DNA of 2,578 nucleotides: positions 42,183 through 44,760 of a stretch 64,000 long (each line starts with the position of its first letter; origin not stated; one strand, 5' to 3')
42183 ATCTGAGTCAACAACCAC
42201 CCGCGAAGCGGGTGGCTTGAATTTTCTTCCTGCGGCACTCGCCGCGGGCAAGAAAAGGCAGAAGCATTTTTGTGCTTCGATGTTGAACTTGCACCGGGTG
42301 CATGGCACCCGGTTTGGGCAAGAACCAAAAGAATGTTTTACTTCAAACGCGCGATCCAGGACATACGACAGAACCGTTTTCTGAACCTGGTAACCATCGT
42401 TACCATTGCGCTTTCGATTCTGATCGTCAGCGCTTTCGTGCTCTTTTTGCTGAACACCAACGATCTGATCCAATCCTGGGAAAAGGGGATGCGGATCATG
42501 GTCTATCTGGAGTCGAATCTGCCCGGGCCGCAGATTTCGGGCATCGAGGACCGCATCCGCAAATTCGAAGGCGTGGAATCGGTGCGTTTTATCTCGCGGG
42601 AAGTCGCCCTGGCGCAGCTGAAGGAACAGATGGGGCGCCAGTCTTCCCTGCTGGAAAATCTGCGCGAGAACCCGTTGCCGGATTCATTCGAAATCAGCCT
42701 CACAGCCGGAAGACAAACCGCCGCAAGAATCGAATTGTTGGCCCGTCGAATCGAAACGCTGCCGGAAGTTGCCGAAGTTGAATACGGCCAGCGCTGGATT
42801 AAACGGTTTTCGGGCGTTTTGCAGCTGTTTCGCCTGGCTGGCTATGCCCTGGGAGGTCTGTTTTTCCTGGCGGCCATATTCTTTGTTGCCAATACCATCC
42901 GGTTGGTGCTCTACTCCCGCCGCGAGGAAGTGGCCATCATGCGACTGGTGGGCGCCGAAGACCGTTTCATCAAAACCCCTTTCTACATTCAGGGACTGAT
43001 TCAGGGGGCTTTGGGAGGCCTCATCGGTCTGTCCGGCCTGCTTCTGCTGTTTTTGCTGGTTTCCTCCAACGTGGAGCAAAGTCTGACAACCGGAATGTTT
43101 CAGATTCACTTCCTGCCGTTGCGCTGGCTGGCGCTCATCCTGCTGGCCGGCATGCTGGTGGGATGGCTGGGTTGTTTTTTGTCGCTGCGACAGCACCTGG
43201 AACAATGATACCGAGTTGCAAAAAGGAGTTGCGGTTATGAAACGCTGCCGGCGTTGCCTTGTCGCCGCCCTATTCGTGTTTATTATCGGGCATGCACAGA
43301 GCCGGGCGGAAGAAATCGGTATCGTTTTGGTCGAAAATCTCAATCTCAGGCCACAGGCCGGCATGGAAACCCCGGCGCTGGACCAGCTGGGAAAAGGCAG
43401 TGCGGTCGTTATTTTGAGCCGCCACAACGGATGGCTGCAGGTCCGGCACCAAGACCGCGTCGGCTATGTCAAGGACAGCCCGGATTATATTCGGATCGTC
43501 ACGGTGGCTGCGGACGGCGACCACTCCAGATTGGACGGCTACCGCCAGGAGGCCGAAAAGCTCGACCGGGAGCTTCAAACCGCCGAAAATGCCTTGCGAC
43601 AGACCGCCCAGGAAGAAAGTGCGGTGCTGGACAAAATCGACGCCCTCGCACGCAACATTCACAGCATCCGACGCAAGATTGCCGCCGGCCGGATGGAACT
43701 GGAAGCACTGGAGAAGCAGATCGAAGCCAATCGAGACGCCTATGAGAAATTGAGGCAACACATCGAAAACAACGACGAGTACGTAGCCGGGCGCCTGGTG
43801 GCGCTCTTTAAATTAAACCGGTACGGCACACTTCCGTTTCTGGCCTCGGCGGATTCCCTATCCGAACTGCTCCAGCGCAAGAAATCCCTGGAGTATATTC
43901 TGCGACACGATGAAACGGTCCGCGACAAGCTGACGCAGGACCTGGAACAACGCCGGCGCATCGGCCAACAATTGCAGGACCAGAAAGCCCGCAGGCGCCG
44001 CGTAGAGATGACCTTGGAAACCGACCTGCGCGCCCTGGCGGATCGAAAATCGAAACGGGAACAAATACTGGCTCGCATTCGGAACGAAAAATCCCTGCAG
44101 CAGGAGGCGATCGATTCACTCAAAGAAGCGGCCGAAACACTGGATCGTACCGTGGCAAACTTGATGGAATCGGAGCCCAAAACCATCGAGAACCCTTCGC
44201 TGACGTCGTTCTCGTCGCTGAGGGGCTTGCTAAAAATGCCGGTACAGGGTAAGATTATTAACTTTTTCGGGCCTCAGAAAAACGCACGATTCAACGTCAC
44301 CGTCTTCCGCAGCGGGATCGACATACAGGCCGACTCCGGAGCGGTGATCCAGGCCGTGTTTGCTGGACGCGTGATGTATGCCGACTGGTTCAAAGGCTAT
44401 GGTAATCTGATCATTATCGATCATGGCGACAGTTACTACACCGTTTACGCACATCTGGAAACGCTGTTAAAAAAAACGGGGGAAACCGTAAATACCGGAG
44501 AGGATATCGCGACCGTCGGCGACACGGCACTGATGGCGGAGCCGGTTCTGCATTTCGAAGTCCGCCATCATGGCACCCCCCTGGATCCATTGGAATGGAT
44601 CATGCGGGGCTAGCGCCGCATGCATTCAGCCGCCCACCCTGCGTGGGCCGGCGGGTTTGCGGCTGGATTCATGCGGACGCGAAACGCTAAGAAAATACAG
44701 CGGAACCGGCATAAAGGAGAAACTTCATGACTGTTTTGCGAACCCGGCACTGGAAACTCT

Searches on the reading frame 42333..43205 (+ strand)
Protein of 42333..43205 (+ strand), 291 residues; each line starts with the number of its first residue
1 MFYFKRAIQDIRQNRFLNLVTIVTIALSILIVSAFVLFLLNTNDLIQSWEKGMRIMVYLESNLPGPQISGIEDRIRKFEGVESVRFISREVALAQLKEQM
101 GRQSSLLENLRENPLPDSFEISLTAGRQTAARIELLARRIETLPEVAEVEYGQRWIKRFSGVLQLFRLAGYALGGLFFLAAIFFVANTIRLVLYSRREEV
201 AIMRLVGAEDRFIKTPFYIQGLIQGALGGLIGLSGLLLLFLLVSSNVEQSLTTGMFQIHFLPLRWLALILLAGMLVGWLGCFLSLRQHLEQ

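Call 17: find_encoding_contigs(protein=window:42333-43205:+, flank=3000, max_places=6)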
Protein window:42333-43205:+ (291 aa): no gene with exactly this product is on record in the collection.
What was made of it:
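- Tried and rejected: The source genome is evidently not in those collections, and the window's exact FtsX is not on record (call 17).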

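Call 18: search_protein_families(library=pfam, proteins=[window:42333-43205:+])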
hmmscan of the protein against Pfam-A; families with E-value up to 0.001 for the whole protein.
window:42333-43205:+ (291 aa): 2 families
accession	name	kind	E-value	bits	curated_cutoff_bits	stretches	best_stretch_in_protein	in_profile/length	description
PF18075.7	FtsX_ECD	-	3.6e-21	76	23.5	1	54-149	2-96/96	FtsX extracellular domain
PF02687.27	FtsX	-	2e-14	54.1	25.5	1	173-286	3-113/120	FtsX-like permease C-terminal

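Call 20: find_homologous_proteins(query=window:42333-43205:+, max_evalue=1e-20)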
Query window:42333-43205:+ (291 aa): 2096 proteins with E <= 1e-20 among 8000 candidates; the best 120 are listed.
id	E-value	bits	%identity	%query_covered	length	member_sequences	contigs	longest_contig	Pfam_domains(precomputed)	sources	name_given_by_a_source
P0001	7.6e-171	585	96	100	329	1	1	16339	PF02687.28,PF18075.9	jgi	jgi:cell division transport system permease protein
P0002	4.1e-170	582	95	100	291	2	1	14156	PF02687.28,PF18075.9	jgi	jgi:cell division transport system permease protein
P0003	6.8e-170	582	96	100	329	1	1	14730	PF02687.28,PF18075.9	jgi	jgi:cell division transport system permease protein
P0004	5.3e-147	507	83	100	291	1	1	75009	PF02687.28,PF18075.9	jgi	-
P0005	1.5e-146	505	82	100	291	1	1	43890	PF02687.28,PF18075.9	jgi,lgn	-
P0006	2.7e-142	491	81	100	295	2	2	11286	PF02687.28,PF18075.9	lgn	-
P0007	2.2e-138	478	79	100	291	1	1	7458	PF02687.28,PF18075.9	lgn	-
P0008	1.3e-118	414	65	99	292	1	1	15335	PF02687.28,PF18075.9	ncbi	-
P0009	4.0e-118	412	65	99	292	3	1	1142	PF02687.28,PF18075.9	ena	-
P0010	4.1e-118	412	66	99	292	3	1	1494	PF02687.28,PF18075.9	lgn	-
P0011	7.0e-118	411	67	100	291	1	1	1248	PF02687.28,PF18075.9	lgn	-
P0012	7.5e-118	411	65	99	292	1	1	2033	PF02687.28,PF18075.9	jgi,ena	-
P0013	4.6e-116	405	64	99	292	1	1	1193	PF02687.28,PF18075.9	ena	-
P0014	4.8e-116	405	64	99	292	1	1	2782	PF02687.28,PF18075.9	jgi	jgi:cell division transport system permease protein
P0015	1.8e-115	403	63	100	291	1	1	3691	PF02687.28,PF18075.9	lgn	-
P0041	4.0e-112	392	62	99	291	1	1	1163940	PF02687.28,PF18075.9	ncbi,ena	-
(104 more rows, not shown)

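Call 21: find_encoding_contigs(protein=P0001, flank=10000, max_places=3)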
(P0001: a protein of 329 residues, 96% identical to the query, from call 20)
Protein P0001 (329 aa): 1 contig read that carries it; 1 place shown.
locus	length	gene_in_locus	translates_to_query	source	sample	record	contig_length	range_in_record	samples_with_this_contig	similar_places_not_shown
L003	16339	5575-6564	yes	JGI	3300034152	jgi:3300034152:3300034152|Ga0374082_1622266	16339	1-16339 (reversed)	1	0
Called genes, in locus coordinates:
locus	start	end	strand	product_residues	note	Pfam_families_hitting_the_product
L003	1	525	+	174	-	?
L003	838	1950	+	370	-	PF00226:DnaJ, PF01556:DnaJ_C, PF00684:DnaJ_CXXCXGXG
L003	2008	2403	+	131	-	PF01242:PTPS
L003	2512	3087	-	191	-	PF00156:Pribosyltran (weak)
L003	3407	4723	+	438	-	PF02321:OEP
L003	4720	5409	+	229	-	PF00005:ABC_tran, PF13304:AAA_21 (weak)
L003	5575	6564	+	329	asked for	PF18075:FtsX_ECD, PF02687:FtsX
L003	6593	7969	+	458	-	PF08239:SH3_3, PF01551:Peptidase_M23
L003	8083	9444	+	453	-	PF22694:CtpB_N-like, PF00595:PDZ, PF13180:PDZ_2, PF17820:PDZ_6, PF03572:Peptidase_S41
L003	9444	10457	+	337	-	PF04748:Polysacc_deac_2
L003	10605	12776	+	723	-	PF08495:FIST, PF10442:FIST_C, PF07228:SpoIIE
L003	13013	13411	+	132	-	-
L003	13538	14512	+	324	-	PF16868:NMT1_3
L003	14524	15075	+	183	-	PF08905:DUF1850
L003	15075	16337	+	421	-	?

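Call 22: find_encoding_contigs(protein=P0002, flank=10000, max_places=3)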
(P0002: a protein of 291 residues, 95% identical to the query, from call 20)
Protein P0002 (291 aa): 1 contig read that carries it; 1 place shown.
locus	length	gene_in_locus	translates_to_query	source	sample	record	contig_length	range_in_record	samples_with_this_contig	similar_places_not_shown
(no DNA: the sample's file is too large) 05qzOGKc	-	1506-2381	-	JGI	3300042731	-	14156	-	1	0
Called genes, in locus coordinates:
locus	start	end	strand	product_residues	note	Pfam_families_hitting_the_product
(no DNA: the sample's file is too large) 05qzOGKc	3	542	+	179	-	PF02321:OEP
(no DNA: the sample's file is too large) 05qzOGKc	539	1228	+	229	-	PF00005:ABC_tran, PF13304:AAA_21 (faint)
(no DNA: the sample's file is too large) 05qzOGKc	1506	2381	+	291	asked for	PF18075:FtsX_ECD, PF02687:FtsX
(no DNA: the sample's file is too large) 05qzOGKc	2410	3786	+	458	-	PF08239:SH3_3, PF01551:Peptidase_M23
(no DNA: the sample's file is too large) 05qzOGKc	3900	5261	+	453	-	PF22694:CtpB_N-like, PF00595:PDZ, PF13180:PDZ_2, PF17820:PDZ_6, PF03572:Peptidase_S41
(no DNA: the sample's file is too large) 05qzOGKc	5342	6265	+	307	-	PF04748:Polysacc_deac_2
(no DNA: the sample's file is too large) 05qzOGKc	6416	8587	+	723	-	PF08495:FIST, PF10442:FIST_C, PF07228:SpoIIE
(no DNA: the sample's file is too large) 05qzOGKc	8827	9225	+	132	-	-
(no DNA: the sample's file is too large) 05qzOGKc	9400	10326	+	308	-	PF16868:NMT1_3, PF12974:Phosphonate-bd (weak)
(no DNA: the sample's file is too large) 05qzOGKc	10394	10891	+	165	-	PF08905:DUF1850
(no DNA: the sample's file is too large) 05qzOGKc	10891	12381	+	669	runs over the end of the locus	PF06808:DctM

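Call 23: find_encoding_contigs(protein=P0004, flank=10000, max_places=3)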
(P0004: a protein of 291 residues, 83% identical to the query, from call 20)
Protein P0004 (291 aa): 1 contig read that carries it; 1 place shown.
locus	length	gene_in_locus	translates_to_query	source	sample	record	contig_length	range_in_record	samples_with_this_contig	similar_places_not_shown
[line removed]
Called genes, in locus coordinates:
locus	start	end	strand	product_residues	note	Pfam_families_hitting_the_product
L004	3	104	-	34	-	?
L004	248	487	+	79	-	-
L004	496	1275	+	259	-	PF16653:Sacchrp_dh_C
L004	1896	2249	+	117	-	-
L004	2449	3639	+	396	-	PF05977:MFS_3 (faint), PF07690:MFS_1, PF12832:MFS_1_like, PF00083:Sugar_tr (weak), PF06779:MFS_4, PF07690:MFS_1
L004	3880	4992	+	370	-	PF00226:DnaJ, PF01556:DnaJ_C, PF00684:DnaJ_CXXCXGXG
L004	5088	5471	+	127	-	PF01242:PTPS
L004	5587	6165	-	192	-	-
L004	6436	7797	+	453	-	PF02321:OEP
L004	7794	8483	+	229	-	PF00005:ABC_tran, PF13304:AAA_21 (faint)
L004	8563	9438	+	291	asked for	PF18075:FtsX_ECD, PF02687:FtsX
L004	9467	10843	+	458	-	PF08239:SH3_3, PF07926:TPR_MLP1_2 (weak), PF01551:Peptidase_M23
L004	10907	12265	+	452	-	PF22694:CtpB_N-like, PF00595:PDZ, PF13180:PDZ_2, PF17820:PDZ_6, PF03572:Peptidase_S41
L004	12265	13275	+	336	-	PF04748:Polysacc_deac_2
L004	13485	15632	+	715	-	PF08495:FIST, PF10442:FIST_C, PF07228:SpoIIE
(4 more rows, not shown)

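Call 24: find_encoding_contigs(protein=P0005, flank=10000, max_places=3)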
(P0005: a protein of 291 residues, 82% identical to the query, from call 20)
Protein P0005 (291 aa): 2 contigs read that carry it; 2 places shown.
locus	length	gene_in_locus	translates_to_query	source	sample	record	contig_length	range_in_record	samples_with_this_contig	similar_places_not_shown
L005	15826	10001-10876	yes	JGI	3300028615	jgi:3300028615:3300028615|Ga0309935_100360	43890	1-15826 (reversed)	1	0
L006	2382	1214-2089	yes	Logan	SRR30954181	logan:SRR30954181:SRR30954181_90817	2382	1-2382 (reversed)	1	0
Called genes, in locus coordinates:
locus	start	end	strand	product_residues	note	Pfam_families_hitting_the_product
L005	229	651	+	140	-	PF07238:PilZ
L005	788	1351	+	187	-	-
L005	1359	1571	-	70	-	-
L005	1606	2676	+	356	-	PF03435:Sacchrp_dh_NADP, PF16653:Sacchrp_dh_C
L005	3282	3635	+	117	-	-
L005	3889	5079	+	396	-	PF05977:MFS_3 (weak), PF07690:MFS_1, PF12832:MFS_1_like, PF00083:Sugar_tr, PF06779:MFS_4 (weak), PF07690:MFS_1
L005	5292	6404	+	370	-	PF00226:DnaJ, PF01556:DnaJ_C, PF00684:DnaJ_CXXCXGXG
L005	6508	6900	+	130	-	PF01242:PTPS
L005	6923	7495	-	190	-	-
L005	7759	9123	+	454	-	PF02321:OEP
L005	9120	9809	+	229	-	PF00005:ABC_tran, PF13304:AAA_21 (faint)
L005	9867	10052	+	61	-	-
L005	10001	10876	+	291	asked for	PF18075:FtsX_ECD, PF02687:FtsX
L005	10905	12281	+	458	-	PF06347:SH3_4 (weak), PF08239:SH3_3, PF01551:Peptidase_M23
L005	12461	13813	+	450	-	PF22694:CtpB_N-like, PF00595:PDZ, PF13180:PDZ_2, PF17820:PDZ_6, PF03572:Peptidase_S41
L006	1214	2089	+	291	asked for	PF18075:FtsX_ECD, PF02687:FtsX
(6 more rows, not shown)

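Call 25: find_encoding_contigs(protein=P0006, flank=10000, max_places=2)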
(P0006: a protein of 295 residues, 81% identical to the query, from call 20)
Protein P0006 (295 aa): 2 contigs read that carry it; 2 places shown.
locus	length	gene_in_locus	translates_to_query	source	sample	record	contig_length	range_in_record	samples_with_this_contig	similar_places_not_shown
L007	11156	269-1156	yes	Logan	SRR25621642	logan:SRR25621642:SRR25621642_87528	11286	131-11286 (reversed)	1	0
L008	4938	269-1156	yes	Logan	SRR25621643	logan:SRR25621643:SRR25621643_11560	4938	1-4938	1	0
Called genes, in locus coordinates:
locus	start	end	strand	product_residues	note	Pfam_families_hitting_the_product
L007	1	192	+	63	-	?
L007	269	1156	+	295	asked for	PF18075:FtsX_ECD, PF02687:FtsX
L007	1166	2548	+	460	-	PF08239:SH3_3, PF01551:Peptidase_M23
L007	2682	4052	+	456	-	PF22694:CtpB_N-like, PF00595:PDZ (weak), PF13180:PDZ_2, PF17820:PDZ_6, PF03572:Peptidase_S41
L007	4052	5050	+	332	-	PF04748:Polysacc_deac_2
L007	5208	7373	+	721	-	PF08495:FIST, PF10442:FIST_C, PF07228:SpoIIE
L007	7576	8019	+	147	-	-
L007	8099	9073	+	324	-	PF16868:NMT1_3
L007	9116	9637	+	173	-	PF08905:DUF1850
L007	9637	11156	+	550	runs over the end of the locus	?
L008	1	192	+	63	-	?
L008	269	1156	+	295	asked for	PF18075:FtsX_ECD, PF02687:FtsX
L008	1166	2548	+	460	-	PF08239:SH3_3, PF01551:Peptidase_M23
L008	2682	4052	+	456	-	PF22694:CtpB_N-like, PF00595:PDZ (weak), PF13180:PDZ_2, PF17820:PDZ_6, PF03572:Peptidase_S41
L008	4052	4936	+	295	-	?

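Call 26: find_encoding_contigs(protein=P0007, flank=10000, max_places=2)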
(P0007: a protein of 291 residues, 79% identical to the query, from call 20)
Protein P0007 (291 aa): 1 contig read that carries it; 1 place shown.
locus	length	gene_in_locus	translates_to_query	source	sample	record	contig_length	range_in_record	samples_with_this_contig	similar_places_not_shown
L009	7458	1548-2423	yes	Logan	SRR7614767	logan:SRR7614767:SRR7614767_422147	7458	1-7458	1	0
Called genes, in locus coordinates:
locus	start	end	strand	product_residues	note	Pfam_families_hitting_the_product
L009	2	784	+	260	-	?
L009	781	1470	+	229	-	PF00005:ABC_tran, PF13304:AAA_21 (faint)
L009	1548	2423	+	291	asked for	PF18075:FtsX_ECD, PF02687:FtsX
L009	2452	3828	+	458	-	PF08239:SH3_3, PF01551:Peptidase_M23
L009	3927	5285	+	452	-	PF22694:CtpB_N-like, PF00595:PDZ (weak), PF13180:PDZ_2, PF17820:PDZ_6, PF03572:Peptidase_S41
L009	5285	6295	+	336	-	PF04748:Polysacc_deac_2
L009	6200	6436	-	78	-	-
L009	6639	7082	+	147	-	-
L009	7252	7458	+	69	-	?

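Call 27: find_encoding_contigs(protein=P0008, flank=10000, max_places=2)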
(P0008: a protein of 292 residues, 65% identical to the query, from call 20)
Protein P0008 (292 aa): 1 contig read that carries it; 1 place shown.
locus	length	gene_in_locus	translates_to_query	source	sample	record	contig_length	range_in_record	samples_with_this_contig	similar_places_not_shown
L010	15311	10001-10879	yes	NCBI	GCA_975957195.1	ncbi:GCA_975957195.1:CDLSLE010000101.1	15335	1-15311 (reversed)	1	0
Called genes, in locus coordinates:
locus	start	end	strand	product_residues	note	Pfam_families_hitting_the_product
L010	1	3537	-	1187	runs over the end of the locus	?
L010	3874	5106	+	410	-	PF00083:Sugar_tr, PF06779:MFS_4 (faint), PF12832:MFS_1_like, PF07690:MFS_1, PF05977:MFS_3, PF07690:MFS_1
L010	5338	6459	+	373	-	PF00226:DnaJ, PF01556:DnaJ_C, PF00684:DnaJ_CXXCXGXG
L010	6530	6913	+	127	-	PF01242:PTPS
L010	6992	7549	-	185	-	PF00156:Pribosyltran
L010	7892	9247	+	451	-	PF02321:OEP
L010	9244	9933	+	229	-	PF00005:ABC_tran, PF13304:AAA_21 (faint)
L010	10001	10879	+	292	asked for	PF18075:FtsX_ECD, PF02687:FtsX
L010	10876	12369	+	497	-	PF06347:SH3_4 (weak), PF08239:SH3_3, PF01551:Peptidase_M23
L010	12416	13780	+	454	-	PF22694:CtpB_N-like, PF00595:PDZ (weak), PF13180:PDZ_2, PF17820:PDZ_6, PF03572:Peptidase_S41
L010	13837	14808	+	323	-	PF04748:Polysacc_deac_2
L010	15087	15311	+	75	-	?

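Call 28: find_encoding_contigs(protein=P0041, flank=5000, max_places=2)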
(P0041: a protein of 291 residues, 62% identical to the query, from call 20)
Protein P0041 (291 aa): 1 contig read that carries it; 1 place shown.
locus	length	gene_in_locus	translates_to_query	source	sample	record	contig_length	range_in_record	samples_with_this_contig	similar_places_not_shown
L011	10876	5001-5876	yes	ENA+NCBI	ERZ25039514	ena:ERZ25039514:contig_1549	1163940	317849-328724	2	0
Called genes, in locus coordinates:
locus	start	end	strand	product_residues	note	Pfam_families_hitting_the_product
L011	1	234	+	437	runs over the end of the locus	PF05977:MFS_3, PF07690:MFS_1, PF12832:MFS_1_like, PF00083:Sugar_tr (weak), PF06779:MFS_4, PF07690:MFS_1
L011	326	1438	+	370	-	PF00226:DnaJ, PF01556:DnaJ_C, PF00684:DnaJ_CXXCXGXG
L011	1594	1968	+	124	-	PF01242:PTPS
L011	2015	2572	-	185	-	PF00156:Pribosyltran (weak)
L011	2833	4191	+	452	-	PF02321:OEP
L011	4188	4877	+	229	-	PF00005:ABC_tran, PF13304:AAA_21 (faint)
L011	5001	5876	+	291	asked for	PF18075:FtsX_ECD, PF02687:FtsX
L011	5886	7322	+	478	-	PF08239:SH3_3, PF01551:Peptidase_M23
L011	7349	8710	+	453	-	PF22694:CtpB_N-like, PF00595:PDZ (weak), PF13180:PDZ_2, PF17820:PDZ_6, PF03572:Peptidase_S41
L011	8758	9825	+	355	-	PF04748:Polysacc_deac_2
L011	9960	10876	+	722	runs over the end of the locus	PF08495:FIST, PF10442:FIST_C, PF07228:SpoIIE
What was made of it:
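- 42333..43208 (+): ftsX, followed by an envC-like M23 peptidase gene (43237-44613) and ctpA (44727-46088). Pfam (call 18); synteny in L003-L011 (calls 21-28).
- The element lies inside a conserved operon (calls 21-28).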

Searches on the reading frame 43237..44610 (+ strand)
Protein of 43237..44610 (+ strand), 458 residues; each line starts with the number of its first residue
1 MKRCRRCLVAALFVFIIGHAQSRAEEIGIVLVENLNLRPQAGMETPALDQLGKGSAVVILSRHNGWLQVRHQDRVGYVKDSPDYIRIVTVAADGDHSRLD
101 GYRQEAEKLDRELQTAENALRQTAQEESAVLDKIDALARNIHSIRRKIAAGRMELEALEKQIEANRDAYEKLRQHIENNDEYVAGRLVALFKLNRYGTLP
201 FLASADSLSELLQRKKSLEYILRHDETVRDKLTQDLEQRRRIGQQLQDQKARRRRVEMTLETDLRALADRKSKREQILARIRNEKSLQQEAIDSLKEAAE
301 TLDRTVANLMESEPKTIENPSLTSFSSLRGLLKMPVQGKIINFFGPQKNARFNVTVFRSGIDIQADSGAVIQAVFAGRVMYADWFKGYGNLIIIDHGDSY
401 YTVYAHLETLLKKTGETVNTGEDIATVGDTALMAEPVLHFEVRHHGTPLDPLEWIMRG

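Call 18: search_protein_families(library=pfam, proteins=[window:43237-44610:+])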
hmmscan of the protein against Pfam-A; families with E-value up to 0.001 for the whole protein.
window:43237-44610:+ (458 aa): 2 families
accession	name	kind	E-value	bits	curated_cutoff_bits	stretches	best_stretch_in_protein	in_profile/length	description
PF01551.29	Peptidase_M23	-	4.4e-30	104.2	28.7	1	358-451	3-96/96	Peptidase family M23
PF08239.17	SH3_3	-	5.8e-07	30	27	1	34-79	2-49/54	Bacterial SH3 domain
